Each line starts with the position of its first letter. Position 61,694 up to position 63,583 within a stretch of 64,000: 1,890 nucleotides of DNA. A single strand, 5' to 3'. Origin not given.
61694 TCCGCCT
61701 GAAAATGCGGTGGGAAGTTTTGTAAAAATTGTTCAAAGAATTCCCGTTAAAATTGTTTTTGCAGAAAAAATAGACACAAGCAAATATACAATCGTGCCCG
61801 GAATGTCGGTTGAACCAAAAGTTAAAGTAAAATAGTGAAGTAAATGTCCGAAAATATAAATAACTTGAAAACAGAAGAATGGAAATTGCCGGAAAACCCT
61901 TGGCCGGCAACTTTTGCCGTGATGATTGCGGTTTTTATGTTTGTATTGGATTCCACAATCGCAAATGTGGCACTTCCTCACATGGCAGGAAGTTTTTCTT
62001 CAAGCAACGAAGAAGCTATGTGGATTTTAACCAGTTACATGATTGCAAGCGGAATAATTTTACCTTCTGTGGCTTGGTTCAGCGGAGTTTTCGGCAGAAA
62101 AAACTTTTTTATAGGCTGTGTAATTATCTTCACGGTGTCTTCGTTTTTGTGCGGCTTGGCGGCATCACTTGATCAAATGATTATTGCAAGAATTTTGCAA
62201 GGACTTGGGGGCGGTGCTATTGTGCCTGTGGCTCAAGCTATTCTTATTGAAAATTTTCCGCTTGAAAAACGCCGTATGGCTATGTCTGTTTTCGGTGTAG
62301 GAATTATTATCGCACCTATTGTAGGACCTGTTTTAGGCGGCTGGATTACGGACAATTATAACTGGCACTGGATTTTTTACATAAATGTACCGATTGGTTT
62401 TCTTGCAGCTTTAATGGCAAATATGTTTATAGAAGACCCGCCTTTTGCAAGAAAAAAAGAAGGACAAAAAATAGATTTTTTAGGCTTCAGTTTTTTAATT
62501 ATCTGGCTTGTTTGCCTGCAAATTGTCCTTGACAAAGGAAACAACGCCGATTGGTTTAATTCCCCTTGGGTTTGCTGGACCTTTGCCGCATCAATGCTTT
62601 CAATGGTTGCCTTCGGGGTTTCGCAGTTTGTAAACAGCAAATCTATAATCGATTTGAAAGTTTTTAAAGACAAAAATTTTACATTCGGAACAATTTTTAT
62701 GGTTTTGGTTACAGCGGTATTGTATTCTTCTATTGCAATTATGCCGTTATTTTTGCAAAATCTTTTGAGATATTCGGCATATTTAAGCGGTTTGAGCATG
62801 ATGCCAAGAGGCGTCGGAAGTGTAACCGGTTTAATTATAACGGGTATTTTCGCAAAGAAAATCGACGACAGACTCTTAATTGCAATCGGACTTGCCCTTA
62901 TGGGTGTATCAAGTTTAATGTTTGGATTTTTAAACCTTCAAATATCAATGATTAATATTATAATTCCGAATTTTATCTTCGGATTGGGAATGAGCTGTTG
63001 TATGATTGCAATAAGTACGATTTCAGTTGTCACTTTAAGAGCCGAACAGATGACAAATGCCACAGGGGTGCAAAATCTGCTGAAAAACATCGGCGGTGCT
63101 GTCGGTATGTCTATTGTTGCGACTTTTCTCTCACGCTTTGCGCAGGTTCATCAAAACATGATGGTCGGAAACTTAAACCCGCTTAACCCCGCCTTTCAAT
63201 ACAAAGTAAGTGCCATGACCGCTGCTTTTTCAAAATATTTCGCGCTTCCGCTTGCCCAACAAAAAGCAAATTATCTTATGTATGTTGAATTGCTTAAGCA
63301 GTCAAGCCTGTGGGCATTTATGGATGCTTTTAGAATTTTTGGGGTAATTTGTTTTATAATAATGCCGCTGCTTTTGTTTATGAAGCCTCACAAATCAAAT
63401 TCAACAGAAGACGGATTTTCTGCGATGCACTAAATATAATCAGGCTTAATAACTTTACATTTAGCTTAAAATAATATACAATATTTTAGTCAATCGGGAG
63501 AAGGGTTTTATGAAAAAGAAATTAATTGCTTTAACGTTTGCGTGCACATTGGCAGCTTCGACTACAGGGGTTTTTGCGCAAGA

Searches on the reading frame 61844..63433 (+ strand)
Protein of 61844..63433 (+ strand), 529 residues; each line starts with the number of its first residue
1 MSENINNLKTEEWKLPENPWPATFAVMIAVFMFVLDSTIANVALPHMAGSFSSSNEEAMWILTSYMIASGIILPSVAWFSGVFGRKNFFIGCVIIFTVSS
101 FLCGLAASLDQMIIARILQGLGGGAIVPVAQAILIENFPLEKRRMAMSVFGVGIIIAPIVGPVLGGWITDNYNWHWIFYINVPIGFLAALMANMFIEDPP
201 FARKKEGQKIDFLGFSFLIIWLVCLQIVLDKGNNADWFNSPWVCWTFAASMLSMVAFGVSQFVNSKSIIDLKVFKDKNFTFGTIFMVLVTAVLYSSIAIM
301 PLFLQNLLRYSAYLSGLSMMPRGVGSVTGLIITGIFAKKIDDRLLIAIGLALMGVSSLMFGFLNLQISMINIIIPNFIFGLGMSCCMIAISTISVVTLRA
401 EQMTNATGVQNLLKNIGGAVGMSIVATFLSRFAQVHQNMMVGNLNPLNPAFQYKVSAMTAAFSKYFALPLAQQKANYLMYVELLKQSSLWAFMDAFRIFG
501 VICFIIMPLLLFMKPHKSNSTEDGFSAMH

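Call 50: find_encoding_contigs(protein=window:61844-63433:+, flank=10000, max_places=2)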
Protein window:61844-63433:+ (529 aa): 12 contigs read that carry it; 2 places shown.
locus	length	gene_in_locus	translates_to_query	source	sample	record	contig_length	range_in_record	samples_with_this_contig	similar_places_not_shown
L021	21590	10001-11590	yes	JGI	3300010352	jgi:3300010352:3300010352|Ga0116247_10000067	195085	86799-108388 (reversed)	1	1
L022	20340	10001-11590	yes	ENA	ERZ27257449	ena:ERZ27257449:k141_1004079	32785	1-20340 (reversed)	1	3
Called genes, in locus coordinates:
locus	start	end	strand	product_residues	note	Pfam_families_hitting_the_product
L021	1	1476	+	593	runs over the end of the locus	PF02465:FliD_N, PF07195:FliD_C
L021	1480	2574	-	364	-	PF00465:Fe-ADH (weak), PF13685:Fe-ADH_2 (weak), PF01761:DHQ_synthase, PF24621:DHQS_C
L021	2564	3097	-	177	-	PF13238:AAA_18, PF01202:SKI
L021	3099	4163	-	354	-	PF01264:Chorismate_synt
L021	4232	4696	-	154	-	-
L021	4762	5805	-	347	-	PF00294:PfkB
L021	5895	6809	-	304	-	PF02899:Phage_int_SAM_1, PF22823:MrpR_C_cat (faint), PF00589:Phage_integrase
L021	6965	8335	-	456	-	PF02321:OEP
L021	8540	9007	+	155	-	PF01047:MarR (weak)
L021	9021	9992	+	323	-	PF25963:Beta-barrel_AAEA (faint), PF25917:BSH_RND, PF25919:BSH_CusB (weak), PF25973:BSH_CzcB, PF25881:HH_YBHG (weak), PF25893:HH_CzcB, PF25954:Beta-barrel_RND_2, PF25990:Beta-barrel_YknX (weak), +1 more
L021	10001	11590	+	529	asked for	PF00083:Sugar_tr, PF07690:MFS_1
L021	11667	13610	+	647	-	PF25063:ARM_TT21_C (faint), PF21033:RMD1-3 (faint), PF23914:TPR_CcmH_CycH (faint), PF25062:ARM_TT21_N (weak), PF13414:TPR_11, PF14559:TPR_19 (weak), PF00515:TPR_1 (weak), PF13432:TPR_16 (weak), +11 more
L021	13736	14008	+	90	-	PF01649:Ribosomal_S20p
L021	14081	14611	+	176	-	PF03162:Y_phosphatase2 (weak), PF13350:Y_phosphatase3 (weak), PF22741:PTP-NADK, PF22785:Tc-R-P (weak), PF00782:DSPc (weak)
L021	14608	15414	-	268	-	PF09992:NAGPA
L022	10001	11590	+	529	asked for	PF00083:Sugar_tr, PF07690:MFS_1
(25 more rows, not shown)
